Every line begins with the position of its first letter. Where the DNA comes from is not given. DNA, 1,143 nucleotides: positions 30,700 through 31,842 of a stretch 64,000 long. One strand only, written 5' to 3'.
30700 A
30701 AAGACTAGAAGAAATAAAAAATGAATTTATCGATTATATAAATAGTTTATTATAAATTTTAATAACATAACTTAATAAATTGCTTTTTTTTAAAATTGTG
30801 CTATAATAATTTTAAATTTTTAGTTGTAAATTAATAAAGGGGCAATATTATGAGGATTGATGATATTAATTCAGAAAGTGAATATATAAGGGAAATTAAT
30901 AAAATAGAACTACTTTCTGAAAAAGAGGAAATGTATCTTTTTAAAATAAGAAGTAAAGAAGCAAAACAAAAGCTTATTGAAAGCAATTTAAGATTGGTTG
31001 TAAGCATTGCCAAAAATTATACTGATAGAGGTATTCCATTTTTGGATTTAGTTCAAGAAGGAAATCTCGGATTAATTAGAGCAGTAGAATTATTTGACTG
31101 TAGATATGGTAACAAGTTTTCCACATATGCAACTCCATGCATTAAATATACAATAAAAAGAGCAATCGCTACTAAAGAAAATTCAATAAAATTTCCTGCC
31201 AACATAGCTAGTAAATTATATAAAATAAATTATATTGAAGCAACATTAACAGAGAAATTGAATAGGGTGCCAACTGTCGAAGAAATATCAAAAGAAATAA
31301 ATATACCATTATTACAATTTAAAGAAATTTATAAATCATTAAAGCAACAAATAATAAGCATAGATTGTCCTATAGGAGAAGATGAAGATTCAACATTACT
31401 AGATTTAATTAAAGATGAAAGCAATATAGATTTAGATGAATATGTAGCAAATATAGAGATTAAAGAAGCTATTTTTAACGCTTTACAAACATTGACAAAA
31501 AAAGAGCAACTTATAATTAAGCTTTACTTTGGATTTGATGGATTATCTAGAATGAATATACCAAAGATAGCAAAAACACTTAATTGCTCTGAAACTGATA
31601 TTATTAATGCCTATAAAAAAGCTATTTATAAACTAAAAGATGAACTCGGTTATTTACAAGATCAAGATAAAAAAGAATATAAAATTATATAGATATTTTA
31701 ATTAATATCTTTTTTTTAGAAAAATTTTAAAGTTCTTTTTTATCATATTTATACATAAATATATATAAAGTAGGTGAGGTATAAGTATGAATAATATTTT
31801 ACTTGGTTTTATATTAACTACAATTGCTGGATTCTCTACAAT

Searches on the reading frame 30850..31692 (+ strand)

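Call 90: search_protein_families(library=pfam, proteins=[window:30850-31692:+], max_evalue=0.0001)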
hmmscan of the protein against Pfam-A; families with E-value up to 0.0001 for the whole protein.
window:30850-31692:+ (280 aa): 3 families
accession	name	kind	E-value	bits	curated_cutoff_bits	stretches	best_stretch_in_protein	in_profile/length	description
PF04542.20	Sigma70_r2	-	3.2e-18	65.7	24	1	42-109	1-68/71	Sigma-70 region 2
PF04539.22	Sigma70_r3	-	5.6e-15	55.6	25.3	1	122-194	2-73/78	Sigma-70 region 3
PF04545.22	Sigma70_r4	-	5.6e-06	26.2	24.1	1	211-263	1-49/50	Sigma-70, region 4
